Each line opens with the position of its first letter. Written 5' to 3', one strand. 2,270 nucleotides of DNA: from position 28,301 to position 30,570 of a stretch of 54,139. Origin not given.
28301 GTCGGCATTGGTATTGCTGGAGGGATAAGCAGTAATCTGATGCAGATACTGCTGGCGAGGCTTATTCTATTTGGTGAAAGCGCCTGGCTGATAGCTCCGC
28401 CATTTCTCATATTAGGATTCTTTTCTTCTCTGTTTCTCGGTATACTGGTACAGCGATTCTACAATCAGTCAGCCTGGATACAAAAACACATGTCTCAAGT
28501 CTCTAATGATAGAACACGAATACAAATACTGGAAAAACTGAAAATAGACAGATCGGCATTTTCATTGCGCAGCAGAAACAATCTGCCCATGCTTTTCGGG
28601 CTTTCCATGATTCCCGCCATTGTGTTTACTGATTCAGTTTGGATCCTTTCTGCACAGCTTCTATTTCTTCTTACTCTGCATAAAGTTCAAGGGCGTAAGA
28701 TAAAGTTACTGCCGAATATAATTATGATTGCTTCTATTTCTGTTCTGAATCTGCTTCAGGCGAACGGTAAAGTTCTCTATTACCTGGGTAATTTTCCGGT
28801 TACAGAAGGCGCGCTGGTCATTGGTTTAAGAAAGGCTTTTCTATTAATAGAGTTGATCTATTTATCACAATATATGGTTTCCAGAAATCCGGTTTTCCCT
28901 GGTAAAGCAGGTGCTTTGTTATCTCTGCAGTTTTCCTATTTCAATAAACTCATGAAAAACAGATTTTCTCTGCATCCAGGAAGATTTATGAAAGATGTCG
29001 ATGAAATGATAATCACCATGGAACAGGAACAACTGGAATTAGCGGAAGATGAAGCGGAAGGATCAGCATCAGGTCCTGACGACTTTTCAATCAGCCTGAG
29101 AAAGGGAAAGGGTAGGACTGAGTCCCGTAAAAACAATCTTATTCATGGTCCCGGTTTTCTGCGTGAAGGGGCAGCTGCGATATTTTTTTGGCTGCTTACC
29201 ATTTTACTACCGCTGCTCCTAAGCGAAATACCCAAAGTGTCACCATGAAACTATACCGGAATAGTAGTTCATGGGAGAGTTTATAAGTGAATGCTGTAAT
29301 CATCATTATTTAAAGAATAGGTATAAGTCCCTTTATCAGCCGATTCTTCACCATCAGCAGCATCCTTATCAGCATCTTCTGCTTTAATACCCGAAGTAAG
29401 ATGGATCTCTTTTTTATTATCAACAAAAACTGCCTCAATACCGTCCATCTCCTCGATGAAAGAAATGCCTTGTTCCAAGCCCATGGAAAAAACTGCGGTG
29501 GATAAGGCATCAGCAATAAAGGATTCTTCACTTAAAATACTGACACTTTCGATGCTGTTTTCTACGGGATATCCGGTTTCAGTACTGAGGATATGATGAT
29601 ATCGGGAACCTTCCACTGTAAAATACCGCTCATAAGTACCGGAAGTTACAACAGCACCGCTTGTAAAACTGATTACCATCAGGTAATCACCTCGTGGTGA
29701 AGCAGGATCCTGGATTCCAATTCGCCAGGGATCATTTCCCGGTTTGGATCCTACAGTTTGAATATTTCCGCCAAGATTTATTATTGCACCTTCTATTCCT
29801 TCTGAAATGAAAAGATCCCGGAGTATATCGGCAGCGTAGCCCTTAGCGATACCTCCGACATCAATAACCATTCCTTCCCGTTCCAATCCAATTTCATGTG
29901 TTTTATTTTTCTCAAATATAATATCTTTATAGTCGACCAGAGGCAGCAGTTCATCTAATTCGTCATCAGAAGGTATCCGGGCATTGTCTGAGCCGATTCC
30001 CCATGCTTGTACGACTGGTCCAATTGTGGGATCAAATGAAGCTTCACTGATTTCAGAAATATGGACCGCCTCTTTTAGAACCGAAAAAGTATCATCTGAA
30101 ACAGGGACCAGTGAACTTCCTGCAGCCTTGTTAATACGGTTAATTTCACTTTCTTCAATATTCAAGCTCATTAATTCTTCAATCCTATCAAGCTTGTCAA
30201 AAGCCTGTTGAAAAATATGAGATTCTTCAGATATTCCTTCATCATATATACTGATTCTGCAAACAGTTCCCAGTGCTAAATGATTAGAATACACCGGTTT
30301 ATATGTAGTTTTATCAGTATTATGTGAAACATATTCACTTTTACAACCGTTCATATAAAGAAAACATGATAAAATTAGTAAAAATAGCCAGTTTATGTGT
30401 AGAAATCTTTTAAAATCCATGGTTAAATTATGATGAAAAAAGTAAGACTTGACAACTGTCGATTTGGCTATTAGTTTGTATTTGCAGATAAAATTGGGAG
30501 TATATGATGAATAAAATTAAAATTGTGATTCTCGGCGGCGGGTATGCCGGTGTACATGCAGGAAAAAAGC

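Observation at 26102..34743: Flavinylation- and quinone-linked extracytoplasmic redox cluster resembling, but not matching, the Listeria flavin-based EET locus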

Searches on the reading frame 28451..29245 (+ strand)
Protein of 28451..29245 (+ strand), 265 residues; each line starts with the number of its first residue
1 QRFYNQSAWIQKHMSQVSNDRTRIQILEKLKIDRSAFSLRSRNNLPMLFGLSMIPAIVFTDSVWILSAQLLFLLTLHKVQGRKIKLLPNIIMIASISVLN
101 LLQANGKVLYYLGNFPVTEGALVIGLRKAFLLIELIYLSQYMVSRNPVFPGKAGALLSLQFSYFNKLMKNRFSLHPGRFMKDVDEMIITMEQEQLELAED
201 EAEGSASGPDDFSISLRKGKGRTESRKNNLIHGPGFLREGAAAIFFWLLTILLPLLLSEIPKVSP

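Call 28: search_protein_families(library=pfam, proteins=[window:28451-29245:+], max_evalue=10)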
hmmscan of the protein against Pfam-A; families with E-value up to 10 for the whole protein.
seq(265 aa): 1 family
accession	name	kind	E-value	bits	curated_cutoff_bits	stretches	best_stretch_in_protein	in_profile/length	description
PF17988.6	VEGFR-2_TMD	-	0.11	12.4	25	1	240-252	14-26/35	VEGFR-2 Transmembrane domain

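Call 56: search_solved_structures(query=A4, max_evalue=10, show_alignments=3)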
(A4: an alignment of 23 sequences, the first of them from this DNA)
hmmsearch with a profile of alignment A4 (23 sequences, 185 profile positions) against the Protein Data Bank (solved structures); distinct sequences matched with E-value up to 10: 6.
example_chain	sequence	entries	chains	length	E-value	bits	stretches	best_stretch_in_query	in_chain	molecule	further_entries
5d3m_D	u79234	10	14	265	0.0024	20.5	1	19-121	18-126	Energy-coupling factor transporter transmembrane protein EcfT | Putative cobalt ABC transporter, permease protein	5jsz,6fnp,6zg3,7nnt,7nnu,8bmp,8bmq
4phq_A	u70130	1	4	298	0.82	12.3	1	132-173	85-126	Hemolysin E, chromosomal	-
4pho_A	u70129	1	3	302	0.85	12.2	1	132-173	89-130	Hemolysin E, chromosomal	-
2wcd_A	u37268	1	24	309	1.1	11.9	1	132-173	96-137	HEMOLYSIN E, CHROMOSOMAL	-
1qoy_A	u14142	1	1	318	1.2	11.8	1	132-173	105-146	HEMOLYSIN E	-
7w3e_M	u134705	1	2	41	1.6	11.3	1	71-94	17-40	Cytochrome c oxidase subunit 8B, mitochondrial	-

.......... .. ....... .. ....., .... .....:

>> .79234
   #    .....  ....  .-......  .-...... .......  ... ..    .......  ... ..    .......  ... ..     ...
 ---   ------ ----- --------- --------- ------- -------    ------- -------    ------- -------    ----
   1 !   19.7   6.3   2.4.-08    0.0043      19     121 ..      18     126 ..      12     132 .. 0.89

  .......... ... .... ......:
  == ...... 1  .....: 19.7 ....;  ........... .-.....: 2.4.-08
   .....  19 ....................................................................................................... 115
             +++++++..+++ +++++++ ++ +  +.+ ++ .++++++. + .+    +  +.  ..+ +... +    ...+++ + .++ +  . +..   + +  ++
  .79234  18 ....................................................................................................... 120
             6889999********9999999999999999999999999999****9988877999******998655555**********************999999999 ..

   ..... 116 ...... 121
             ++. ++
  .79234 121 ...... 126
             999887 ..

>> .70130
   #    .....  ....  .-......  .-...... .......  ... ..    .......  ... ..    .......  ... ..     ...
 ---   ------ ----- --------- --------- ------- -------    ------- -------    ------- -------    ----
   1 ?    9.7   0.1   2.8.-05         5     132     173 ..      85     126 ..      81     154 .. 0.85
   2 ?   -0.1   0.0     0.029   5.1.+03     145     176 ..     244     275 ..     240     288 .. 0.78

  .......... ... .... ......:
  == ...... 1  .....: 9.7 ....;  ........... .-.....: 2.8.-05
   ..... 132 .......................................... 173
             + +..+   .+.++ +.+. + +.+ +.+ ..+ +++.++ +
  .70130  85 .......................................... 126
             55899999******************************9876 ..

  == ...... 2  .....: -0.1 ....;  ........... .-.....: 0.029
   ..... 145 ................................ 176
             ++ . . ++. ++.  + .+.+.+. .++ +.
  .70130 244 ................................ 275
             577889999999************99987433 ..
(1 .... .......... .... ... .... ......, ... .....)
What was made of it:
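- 28505..29248 (+): C-terminal membrane domain fused to EetB. It belongs to an unannotated family of roughly 200-aa proteins and may be ECF-T/FmnA-like. The A4 profile hits EcfT at 0.0024 (call 56).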

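Call 65: search_protein_representatives(alignment_id=A4)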
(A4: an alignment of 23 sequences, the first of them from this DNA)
Query: 23 sequences, 185 profile positions. Proteins with E-value up to 0.001 (for the whole library): 844; up to 1e-10: 753; up to 1e-30: 466. The best 150 are listed.
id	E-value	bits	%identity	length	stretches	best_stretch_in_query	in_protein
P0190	3.4e-58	212.4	-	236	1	6-176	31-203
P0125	4.6e-58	212.0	-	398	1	8-178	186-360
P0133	6.4e-57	208.3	-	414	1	3-178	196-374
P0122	3.6e-56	205.8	-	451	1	12-179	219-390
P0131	7.9e-56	204.7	-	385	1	4-180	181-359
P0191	3.7e-54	199.3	-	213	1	21-174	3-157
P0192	5.3e-54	198.8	-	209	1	17-174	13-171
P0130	1.0e-53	197.9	-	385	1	9-181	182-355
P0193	2.1e-53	196.8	-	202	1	21-177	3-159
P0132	3.1e-53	196.3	-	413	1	3-180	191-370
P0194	2.3e-51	190.2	-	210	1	14-176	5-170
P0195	2.5e-51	190.0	-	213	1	18-173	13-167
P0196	3.2e-51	189.7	-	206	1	22-173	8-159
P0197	4.1e-51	189.3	-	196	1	19-176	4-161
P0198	5.2e-51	189.0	-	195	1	22-179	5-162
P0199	8.8e-51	188.3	-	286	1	3-173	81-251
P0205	2.6e-50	186.7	-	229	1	8-178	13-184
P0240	2.7e-47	176.9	-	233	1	6-173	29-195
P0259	3.5e-46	173.2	-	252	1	20-170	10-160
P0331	3.3e-43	163.6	-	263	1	19-168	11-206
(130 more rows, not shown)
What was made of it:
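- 28505..29248 (+): 844 representative clusters; most of the 150 listed are stand-alone proteins, some are fused behind EetB (call 65).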

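Call 66: search_protein_families(library=pfam, proteins=[P0190, P0191, P0192, P0193, P0194, P0199, P0205, P0240, P0259, P0331], max_evalue=1)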
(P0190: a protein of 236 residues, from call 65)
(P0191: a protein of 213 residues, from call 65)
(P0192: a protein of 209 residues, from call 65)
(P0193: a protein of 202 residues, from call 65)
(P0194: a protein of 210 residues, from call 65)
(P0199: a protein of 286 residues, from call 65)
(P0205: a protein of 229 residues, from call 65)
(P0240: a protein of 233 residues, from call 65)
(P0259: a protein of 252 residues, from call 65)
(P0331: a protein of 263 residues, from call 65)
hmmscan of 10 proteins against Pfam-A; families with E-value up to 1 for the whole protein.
P0190 (236 aa): 0 families

P0191 (213 aa): 1 family
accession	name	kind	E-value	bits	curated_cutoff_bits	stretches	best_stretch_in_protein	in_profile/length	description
PF04650.22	YSIRK_signal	-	0.092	13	20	1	71-83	11-23/26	YSIRK type signal peptide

P0192 (209 aa): 2 families
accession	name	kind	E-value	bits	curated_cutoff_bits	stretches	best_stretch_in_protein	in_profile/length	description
PF04018.18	VCA0040-like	-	0.0021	18.1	26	1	97-195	60-154/246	Undecaprenyl phosphate translocase-like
PF04658.18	TAFII55_N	-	0.28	11.3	25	1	142-159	61-78/160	TAFII55 protein conserved region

P0193 (202 aa): 1 family
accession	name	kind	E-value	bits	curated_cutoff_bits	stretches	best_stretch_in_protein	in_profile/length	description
PF07193.17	DUF1408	-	0.23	11.6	27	0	39-55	5-21/75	Protein of unknown function (DUF1408)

P0194 (210 aa): 2 families
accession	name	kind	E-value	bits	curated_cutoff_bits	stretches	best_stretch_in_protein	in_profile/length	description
PF11857.13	DUF3377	-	0.14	12.5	26.5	1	167-206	7-46/72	Domain of unknown function (DUF3377)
PF04637.17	Herpes_pp85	-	0.31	9.7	19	1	17-61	278-324/542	Herpesvirus phosphoprotein 85 (HHV6-7 U14/HCMV UL25)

P0199 (286 aa): 1 family
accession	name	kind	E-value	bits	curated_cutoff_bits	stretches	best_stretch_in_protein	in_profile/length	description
PF07456.16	Hpre_diP_synt_I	-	5.7e-12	46.3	30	1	1-66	81-145/147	Heptaprenyl diphosphate synthase component I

P0205 (229 aa): 0 families

P0240 (233 aa): 0 families

P0259 (252 aa): 1 family
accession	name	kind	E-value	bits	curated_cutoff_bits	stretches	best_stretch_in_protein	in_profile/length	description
PF05696.16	DUF826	-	0.62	10.7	25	0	148-172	38-64/75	Protein of unknown function (DUF826)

P0331 (263 aa): 0 families

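Call 79: search_solved_structures(query=A5, max_evalue=10, show_alignments=2)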
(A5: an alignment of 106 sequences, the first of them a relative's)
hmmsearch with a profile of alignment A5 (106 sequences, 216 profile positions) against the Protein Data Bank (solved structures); distinct sequences matched with E-value up to 10: 1.
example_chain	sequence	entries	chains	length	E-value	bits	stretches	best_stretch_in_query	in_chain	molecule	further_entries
8zkw_A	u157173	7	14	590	0.28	13.7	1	10-59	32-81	Protein I'm not dead yet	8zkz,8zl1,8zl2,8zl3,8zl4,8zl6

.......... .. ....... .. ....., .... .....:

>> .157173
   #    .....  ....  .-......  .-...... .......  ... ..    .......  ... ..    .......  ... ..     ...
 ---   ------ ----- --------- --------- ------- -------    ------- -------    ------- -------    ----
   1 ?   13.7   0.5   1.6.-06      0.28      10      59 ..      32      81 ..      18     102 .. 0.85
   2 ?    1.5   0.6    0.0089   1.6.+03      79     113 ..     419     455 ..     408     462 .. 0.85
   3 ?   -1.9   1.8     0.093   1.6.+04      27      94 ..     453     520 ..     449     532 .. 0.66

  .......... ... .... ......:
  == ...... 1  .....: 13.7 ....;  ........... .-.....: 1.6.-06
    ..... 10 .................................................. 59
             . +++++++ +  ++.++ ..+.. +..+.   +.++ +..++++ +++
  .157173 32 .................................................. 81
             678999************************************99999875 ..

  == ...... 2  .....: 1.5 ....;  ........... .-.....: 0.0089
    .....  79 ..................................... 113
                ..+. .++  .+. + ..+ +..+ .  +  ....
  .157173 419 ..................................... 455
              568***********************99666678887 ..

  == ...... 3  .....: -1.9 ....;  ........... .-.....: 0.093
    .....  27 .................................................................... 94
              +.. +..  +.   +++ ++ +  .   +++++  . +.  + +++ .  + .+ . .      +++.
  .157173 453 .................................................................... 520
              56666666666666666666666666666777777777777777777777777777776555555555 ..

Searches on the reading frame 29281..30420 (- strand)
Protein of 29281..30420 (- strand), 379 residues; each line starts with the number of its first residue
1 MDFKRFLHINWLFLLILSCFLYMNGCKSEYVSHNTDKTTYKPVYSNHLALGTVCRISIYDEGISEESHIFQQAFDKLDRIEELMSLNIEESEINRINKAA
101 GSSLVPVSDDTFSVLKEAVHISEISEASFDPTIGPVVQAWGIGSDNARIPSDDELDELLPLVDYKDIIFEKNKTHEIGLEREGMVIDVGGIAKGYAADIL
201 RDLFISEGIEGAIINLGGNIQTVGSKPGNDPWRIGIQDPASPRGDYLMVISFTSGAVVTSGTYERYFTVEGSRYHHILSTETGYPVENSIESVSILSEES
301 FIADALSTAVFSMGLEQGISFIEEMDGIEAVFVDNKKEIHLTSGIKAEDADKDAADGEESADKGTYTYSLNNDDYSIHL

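Call 3: search_protein_families(library=pfam, proteins=[window:29281-30420:-], max_evalue=0.01)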
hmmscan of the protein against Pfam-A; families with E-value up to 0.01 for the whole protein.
window:29281-30420:- (379 aa): 1 family
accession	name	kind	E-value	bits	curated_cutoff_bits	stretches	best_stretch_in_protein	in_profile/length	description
PF02424.20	ApbE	-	8.8e-92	307.8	25.6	1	50-332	1-266/266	ApbE family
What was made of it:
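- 29281..30420 (-): ApbE/FmnB-type FAD:protein FMN transferase, a lipoprotein. Pfam ApbE 8.8e-92 (call 3).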

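Call 4: search_protein_families(library=ncbifam, proteins=[window:29281-30420:-], max_evalue=0.01)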
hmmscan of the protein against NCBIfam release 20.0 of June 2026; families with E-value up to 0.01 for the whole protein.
window:29281-30420:- (379 aa): 1 family
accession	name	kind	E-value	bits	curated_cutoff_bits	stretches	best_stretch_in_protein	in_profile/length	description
NF007774.0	PRK10461.1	equivalog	3.7e-43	147.7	498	1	10-333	4-326/351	FAD:protein FMN transferase ApbE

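Call 48: search_solved_structures(query=window:29281-30420:-, max_evalue=1e-10)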
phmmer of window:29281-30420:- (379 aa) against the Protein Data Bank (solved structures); distinct sequences matched with E-value up to 1e-10: 13.
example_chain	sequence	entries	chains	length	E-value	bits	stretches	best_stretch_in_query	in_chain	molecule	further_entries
7esa_A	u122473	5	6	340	1.8e-76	260.9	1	35-349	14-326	FAD:protein FMN transferase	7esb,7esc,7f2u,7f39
4ifu_A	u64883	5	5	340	2.7e-57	197.8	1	47-346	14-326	FAD:protein FMN transferase | Thiamine biosynthesis lipoprotein ApbE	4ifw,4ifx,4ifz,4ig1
7mgt_A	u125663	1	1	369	3.3e-57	197.5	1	47-346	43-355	FAD:protein FMN transferase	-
4xdt_A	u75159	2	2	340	3.5e-56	194.1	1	47-346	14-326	FAD:protein FMN transferase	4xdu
4xdr_A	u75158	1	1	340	3.5e-56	194.1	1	47-346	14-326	FAD:protein FMN transferase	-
1vrm_A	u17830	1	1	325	7.8e-54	186.4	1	33-314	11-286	hypothetical protein TM1553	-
6nxi_A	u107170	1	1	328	4.9e-44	154.2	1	47-324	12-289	FAD:protein FMN transferase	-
6nxj_A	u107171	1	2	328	1.3e-42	149.5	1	47-324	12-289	FAD:protein FMN transferase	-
4xgx_A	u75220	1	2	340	1.6e-36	129.5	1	49-328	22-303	FAD:protein FMN transferase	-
4xgw_A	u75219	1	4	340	5.6e-36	127.7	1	49-328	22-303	FAD:protein FMN transferase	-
2o18_A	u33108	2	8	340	2e-35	125.8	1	49-328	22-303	Thiamine biosynthesis lipoprotein apbE | FAD:protein FMN transferase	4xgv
5mgy_H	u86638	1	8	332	2.7e-35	125.4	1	77-349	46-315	FAD:protein FMN transferase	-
3pnd_A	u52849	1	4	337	1e-32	116.9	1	48-332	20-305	Thiamine biosynthesis lipoprotein ApbE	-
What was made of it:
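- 29281..30420 (-): The best PDB match is Listeria FmnB 7esa at 1.8e-76, ahead of T. pallidum Ftp 4ifu at 2.7e-57 (call 48).
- On EET/FLEET system (Listeria parts list): Best solved relative is L. monocytogenes FmnB, 1.8e-76 (call 48).
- Closest known: Listeria monocytogenes flavin-based EET. Same: An ApbE lipoprotein; among solved structures the best match is Listeria FmnB itself, 1.8e-76 (call 48).
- Closest known: Treponema pallidum Ftp. Same: It is in the same phylum, is a periplasmic lipoprotein ApbE, and is homologous at 2.7e-57 (call 48).
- Closest known: Treponema pallidum Ftp. Different: The window's enzyme is closer to Listeria FmnB than to Ftp (call 48).
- The ApbE is closest to Listeria FmnB among solved structures (call 48).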
